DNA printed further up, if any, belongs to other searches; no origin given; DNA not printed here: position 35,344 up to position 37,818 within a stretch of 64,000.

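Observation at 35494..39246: Minimal MTHFR electron-input module: one GltD-like/2x[4Fe-4S]/MvhD polypeptide + MetV + MetF, without HdrABC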

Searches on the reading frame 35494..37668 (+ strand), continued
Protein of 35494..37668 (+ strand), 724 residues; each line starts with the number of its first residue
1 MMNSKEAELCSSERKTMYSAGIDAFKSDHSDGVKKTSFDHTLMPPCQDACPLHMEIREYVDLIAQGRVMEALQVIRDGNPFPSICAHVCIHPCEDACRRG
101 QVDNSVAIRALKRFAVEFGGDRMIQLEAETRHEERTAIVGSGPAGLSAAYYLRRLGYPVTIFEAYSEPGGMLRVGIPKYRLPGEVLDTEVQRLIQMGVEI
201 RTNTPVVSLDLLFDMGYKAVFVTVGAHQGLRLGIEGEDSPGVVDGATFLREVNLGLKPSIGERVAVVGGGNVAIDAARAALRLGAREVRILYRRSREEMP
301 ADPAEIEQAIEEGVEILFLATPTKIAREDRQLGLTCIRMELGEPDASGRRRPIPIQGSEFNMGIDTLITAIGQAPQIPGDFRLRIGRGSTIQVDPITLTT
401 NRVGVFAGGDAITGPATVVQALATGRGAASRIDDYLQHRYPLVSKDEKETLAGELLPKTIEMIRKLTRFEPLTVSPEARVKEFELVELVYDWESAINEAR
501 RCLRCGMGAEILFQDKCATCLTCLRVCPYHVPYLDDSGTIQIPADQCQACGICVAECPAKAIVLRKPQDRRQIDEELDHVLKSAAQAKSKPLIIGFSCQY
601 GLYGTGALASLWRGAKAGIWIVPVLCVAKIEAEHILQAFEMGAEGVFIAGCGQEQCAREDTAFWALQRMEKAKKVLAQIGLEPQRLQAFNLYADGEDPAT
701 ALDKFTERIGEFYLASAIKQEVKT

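Call 35: find_homologous_proteins(query=A1, max_evalue=1e-30)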
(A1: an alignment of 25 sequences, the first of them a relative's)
Query A1 (25 sequences) (683 aa, profile of the alignment): 8000 proteins with E <= 1e-30 among 8000 candidates; the best 120 are listed.
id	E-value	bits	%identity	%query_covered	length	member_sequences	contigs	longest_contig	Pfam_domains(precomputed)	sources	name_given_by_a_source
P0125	3.2e-277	939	44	97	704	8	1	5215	PF13450.13,PF02662.22,PF07992.21,PF00070.34,PF12831.14,PF01946.24,PF01266.31,PF01593.31,PF14691.12,PF00037.33,PF13738.13,PF01262.28,PF13237.12,PF13187.12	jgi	-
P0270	2.7e-276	936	43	98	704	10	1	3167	PF13450.13,PF02662.22,PF07992.21,PF00070.34,PF01134.29,PF12831.14,PF01266.31,PF01593.31,PF14691.12,PF00890.31,PF00037.33,PF13738.13,PF01262.28,PF13237.12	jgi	-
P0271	2.6e-271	920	50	97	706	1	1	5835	PF13450.13,PF02662.22,PF07992.21,PF12837.13,PF00070.34,PF01134.29,PF01494.26,PF12831.14,PF01946.24,PF01266.31,PF01593.31,PF14691.12,PF00037.33,PF02826.26,PF13738.13,PF01262.28,PF13237.12,PF13187.12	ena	-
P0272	7.2e-268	909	49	98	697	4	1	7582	PF13450.13,PF14691.12,PF02662.22,PF07992.21,PF00070.34,PF13738.13,PF13187.12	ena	-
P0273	1.0e-266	905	47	98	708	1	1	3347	PF13450.13,PF02662.22,PF07992.21,PF00070.34,PF01134.29,PF12831.14,PF01266.31,PF01593.31,PF14691.12,PF02826.26,PF13738.13,PF01262.28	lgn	-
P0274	2.4e-263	894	45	97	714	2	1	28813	PF14697.12,PF13450.13,PF02662.22,PF07992.21,PF12837.13,PF00070.34,PF03486.21,PF12831.14,PF01266.31,PF14691.12,PF00037.33,PF13738.13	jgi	-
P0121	3.9e-261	886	100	100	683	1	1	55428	PF13450.13,PF02662.22,PF07992.21,PF12837.13,PF00070.34,PF12838.13,PF12831.14,PF01266.31,PF14691.12,PF00037.33,PF13738.13,PF01262.28,PF13237.12,PF13187.12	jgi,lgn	jgi:NADPH-dependent glutamate synthase beta subunit-like oxidoreductase/coenzyme F420-reducing hydro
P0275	5.2e-253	859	45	97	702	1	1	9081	PF14697.12,PF13450.13,PF02662.22,PF07992.21,PF12837.13,PF00070.34,PF03486.21,PF12838.13,PF01134.29,PF12831.14,PF01266.31,PF14691.12,PF00890.31,PF00037.33,PF13738.13,PF01262.28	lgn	-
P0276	7.4e-253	859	76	100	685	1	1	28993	PF14697.12,PF13450.13,PF02662.22,PF07992.21,PF12837.13,PF00070.34,PF12838.13,PF12831.14,PF01266.31,PF14691.12,PF00037.33,PF13738.13,PF13237.12,PF13187.12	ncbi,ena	-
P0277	2.1e-249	847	42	91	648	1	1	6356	PF13450.13,PF02662.22,PF07992.21,PF00070.34,PF03486.21,PF12838.13,PF12831.14,PF01946.24,PF01266.31,PF14691.12,PF00037.33,PF13738.13,PF13237.12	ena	-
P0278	1.2e-248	845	44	97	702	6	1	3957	PF14697.12,PF13450.13,PF02662.22,PF07992.21,PF12837.13,PF00070.34,PF03486.21,PF01134.29,PF12831.14,PF01266.31,PF01593.31,PF14691.12,PF00037.33,PF13738.13,PF01262.28,PF13237.12,PF03807.24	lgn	-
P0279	9.3e-247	839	43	93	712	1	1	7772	PF13241.13,PF13450.13,PF02662.22,PF07992.21,PF00070.34,PF12831.14,PF01266.31,PF14691.12,PF00037.33,PF13738.13,PF13237.12,PF13187.12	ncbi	-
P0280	1.8e-246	838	48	93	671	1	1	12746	PF01266.31,PF13450.13,PF14691.12,PF02662.22,PF07992.21,PF00070.34,PF13738.13,PF12831.14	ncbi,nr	ncbi:MAG: FAD-dependent oxidoreductase [Nitrospirae bacterium]|nr:FAD-dependent oxidoreductase [Nitr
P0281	1.7e-245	835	44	93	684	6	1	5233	PF14697.12,PF13450.13,PF02662.22,PF07992.21,PF12837.13,PF00070.34,PF12838.13,PF12831.14,PF01266.31,PF14691.12,PF00890.31,PF00037.33,PF13738.13,PF01262.28,PF13237.12,PF13187.12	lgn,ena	-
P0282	1.8e-245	834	48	93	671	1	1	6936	PF01266.31,PF01593.31,PF13450.13,PF14691.12,PF02662.22,PF07992.21,PF00070.34,PF13738.13,PF12831.14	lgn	-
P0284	6.4e-245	833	45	98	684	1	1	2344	PF13450.13,PF14691.12,PF02662.22,PF07992.21,PF00070.34,PF13738.13,PF12838.13,PF13187.12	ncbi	ncbi:MAG: FAD-dependent oxidoreductase [Candidatus Brocadiales bacterium]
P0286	1.6e-244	831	44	96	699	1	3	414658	PF14697.12,PF13450.13,PF02662.22,PF07992.21,PF12837.13,PF00070.34,PF03486.21,PF01134.29,PF01494.26,PF12831.14,PF01266.31,PF14691.12,PF13738.13,PF01262.28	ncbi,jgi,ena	-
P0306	3.2e-241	820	44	97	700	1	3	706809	PF14697.12,PF13241.13,PF13450.13,PF02662.22,PF07992.21,PF12837.13,PF00070.34,PF12838.13,PF01134.29,PF01266.31,PF01593.31,PF14691.12,PF00037.33,PF13738.13,PF13187.12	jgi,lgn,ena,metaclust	metaclust:\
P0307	2.2e-240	818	45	96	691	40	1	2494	PF13450.13,PF14691.12,PF02662.22,PF07992.21,PF00070.34,PF00037.33,PF13738.13,PF01262.28,PF13237.12,PF12831.14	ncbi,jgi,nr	ncbi:MAG: FAD-dependent oxidoreductase [Deltaproteobacteria bacterium]|nr:FAD-dependent oxidoreducta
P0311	4.7e-240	817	47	96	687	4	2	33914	PF14697.12,PF13450.13,PF02662.22,PF07992.21,PF00070.34,PF12838.13,PF12831.14,PF01266.31,PF14691.12,PF00037.33,PF13738.13,PF13237.12,PF13187.12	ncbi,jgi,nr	ncbi:MAG: FAD-dependent oxidoreductase [Deltaproteobacteria bacterium]|nr:FAD-dependent oxidoreducta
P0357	6.9e-231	786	45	97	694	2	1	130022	PF13450.13,PF14691.12,PF02662.22,PF07992.21,PF00070.34,PF00037.33,PF13738.13,PF13237.12,PF12831.14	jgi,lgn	-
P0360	1.2e-229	782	45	97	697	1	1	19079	PF14697.12,PF13450.13,PF02662.22,PF07992.21,PF12837.13,PF00070.34,PF12838.13,PF12831.14,PF12797.13,PF14691.12,PF00037.33,PF13738.13,PF01262.28,PF13237.12,PF13187.12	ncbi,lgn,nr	ncbi:MAG: FAD-dependent oxidoreductase [Desulfobacterales bacterium]|nr:FAD-dependent oxidoreductase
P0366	3.6e-228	777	45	97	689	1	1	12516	PF14697.12,PF13450.13,PF14691.12,PF02662.22,PF07992.21,PF00070.34,PF00037.33,PF13738.13,PF13237.12,PF13187.12,PF12831.14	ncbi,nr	ncbi:MAG: NAD(P)-binding protein [Thermodesulfobacteriota bacterium]|nr:NAD(P)-binding protein [Ther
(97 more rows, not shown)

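Call 36: find_related_loci(query=A1, collection=metagenome_contigs, flank=7000)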
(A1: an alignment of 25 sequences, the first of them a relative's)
Query A1 (683 aa) in metagenome_contigs; peptide patterns used: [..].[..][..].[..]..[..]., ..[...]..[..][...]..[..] (x = any residue, [..] = any of these).
600 stretches matched a pattern (row limit reached: there are more); 449 encode a relative of the query (tblastn E <= 1e-3); the best 80 are kept; 80 distinct loci.
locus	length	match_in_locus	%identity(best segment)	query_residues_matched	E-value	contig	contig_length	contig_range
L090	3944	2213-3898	45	17-574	1e-157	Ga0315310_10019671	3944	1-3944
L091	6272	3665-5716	41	6-672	1e-150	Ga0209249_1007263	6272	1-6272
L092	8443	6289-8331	39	9-672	6e-145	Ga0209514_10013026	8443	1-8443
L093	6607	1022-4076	47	18-678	6e-134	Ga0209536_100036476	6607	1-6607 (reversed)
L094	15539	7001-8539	46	18-514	4e-131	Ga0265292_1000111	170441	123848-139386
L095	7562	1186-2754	46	18-534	1e-126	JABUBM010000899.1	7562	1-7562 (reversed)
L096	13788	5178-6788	42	15-537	3e-126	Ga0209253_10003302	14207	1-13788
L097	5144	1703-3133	48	19-479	4e-127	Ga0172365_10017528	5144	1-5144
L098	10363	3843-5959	42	7-677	5e-125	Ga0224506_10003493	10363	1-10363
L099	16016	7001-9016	38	17-670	5e-124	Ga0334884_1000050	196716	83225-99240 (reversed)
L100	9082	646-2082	47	19-499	9e-124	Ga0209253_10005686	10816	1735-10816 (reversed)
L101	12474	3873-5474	42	15-534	1e-122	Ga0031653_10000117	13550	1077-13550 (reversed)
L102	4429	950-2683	42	18-538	2e-124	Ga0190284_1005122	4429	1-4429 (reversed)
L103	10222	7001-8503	44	14-515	2e-122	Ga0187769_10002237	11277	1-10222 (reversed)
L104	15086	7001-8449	44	14-499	3e-121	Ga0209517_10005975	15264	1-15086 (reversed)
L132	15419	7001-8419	41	19-478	4e-97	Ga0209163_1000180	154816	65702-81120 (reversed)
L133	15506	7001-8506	39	18-515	4e-97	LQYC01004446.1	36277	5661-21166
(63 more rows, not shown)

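Call 52: find_encoding_contigs(protein=P0357, flank=7000, max_places=1)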
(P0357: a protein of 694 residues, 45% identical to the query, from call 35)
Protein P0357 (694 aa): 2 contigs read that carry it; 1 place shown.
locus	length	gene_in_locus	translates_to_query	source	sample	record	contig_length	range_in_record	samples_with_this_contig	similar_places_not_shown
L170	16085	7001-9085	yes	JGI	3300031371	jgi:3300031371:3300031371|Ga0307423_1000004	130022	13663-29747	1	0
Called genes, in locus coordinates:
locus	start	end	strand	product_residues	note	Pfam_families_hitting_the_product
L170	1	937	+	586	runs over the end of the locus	PF01268:FTHFS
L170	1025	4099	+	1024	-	PF12831:FAD_oxidored (weak), PF07992:Pyr_redox_2, PF00890:FAD_binding_2 (weak), PF01266:DAO (weak), PF12831:FAD_oxidored (weak), PF13450:NAD_binding_8, PF00037:Fer4, PF12837:Fer4_6 (weak), +10 more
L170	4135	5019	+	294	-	PF00763:THF_DHG_CYH, PF02882:THF_DHG_CYH_C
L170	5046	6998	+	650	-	PF03063:Prismane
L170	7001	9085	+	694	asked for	PF00037:Fer4 (faint), PF14691:Fer4_20, PF00070:Pyr_redox (faint), PF07992:Pyr_redox_2, PF13450:NAD_binding_8, PF13738:Pyr_redox_3 (weak), PF13237:Fer4_10 (weak), PF02662:FlpD, +1 more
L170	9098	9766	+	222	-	PF12225:DUF5981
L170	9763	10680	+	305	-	PF02219:MTHFR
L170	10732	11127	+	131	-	PF00072:Response_reg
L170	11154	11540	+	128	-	PF00072:Response_reg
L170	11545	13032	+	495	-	PF00072:Response_reg, PF00989:PAS, PF13426:PAS_9 (weak), PF00512:HisKA, PF02518:HATPase_c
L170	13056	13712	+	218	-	PF12225:DUF5981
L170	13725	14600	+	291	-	PF02219:MTHFR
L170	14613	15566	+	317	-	PF03599:CdhD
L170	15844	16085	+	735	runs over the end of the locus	PF18537:CODH_A_N, PF03598:CdhC, PF19436:ACS_CODH_B_C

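Call 53: find_encoding_contigs(protein=P0306, flank=7000, max_places=1)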
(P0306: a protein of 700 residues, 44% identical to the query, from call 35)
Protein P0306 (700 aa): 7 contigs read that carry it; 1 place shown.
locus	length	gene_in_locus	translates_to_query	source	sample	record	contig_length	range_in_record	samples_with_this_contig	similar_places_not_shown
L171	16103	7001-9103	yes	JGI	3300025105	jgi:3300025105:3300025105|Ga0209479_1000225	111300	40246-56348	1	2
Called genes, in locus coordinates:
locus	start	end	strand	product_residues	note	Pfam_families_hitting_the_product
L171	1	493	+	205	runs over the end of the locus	PF00881:Nitroreductase, PF14512:TM1586_NiRdase (weak)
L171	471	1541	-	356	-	PF04422:FrhB_FdhB_N, PF04432:FrhB_FdhB_C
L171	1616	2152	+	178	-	-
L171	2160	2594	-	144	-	PF13404:HTH_AsnC-type, PF13412:HTH_24, PF01037:AsnC_trans_reg, PF22482:AsnC_trans_reg_3 (weak)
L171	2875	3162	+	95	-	-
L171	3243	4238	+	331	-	PF00296:Bac_luciferase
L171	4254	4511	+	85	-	PF01037:AsnC_trans_reg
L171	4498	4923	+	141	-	PF00571:CBS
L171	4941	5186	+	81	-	PF01037:AsnC_trans_reg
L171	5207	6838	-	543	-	PF12225:DUF5981, PF02219:MTHFR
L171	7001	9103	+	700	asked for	PF14691:Fer4_20, PF01266:DAO, PF07992:Pyr_redox_2, PF13450:NAD_binding_8, PF13738:Pyr_redox_3, PF00070:Pyr_redox (weak), PF14697:Fer4_21, PF02662:FlpD, +7 more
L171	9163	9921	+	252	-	PF01996:F420_ligase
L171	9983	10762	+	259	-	PF00142:Fer4_NifH, PF01656:CbiA, PF02374:ArsA_ATPase, PF10609:ParA (faint), PF13614:AAA_31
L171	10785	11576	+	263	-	PF06564:CBP_BcsQ (faint), PF13614:AAA_31, PF01656:CbiA (weak)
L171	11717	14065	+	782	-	PF03063:Prismane, PF13237:Fer4_10 (faint), PF13534:Fer4_17 (faint), PF03063:Prismane, PF13183:Fer4_8 (faint), PF14691:Fer4_20 (faint), PF12838:Fer4_7 (weak), PF13187:Fer4_9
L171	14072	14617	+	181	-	PF02552:CO_dh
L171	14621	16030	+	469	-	PF03598:CdhC, PF19436:ACS_CODH_B_C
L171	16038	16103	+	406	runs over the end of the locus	PF03599:CdhD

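Call 54: find_encoding_contigs(protein=P0286, flank=7000, max_places=1)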
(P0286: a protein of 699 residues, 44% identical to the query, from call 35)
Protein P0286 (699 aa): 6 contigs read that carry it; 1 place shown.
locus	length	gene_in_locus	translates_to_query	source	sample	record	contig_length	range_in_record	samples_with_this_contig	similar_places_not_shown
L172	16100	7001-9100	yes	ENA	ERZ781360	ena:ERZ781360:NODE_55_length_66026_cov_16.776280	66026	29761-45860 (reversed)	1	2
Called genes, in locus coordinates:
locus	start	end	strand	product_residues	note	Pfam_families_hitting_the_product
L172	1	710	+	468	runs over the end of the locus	PF03598:CdhC, PF19436:ACS_CODH_B_C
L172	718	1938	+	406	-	PF03599:CdhD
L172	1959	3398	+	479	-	PF04060:FeS, PF03599:CdhD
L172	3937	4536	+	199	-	PF00708:Acylphosphatase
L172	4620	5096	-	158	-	PF12838:Fer4_7 (faint), PF00037:Fer4 (faint)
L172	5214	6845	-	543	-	PF12225:DUF5981, PF02219:MTHFR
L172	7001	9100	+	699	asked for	PF12837:Fer4_6 (faint), PF14691:Fer4_20, PF01266:DAO (weak), PF07992:Pyr_redox_2, PF13450:NAD_binding_8, PF00070:Pyr_redox (weak), PF14697:Fer4_21 (weak), PF02662:FlpD, +6 more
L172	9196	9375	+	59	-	PF10133:CooT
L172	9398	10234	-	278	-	PF01080:Presenilin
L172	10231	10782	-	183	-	PF07998:Peptidase_M54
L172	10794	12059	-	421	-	PF00753:Lactamase_B, PF12706:Lactamase_B_2, PF16661:Lactamase_B_6 (faint), PF23023:Anti-Pycsar_Apyc1 (weak), PF10996:Beta-Casp, PF07521:RMMBL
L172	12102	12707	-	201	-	PF02811:PHP, PF13263:PHP_C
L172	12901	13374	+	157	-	-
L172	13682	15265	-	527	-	PF01702:TGT, PF17884:DUF5591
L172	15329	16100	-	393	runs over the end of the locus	PF07690:MFS_1, PF12832:MFS_1_like, PF07690:MFS_1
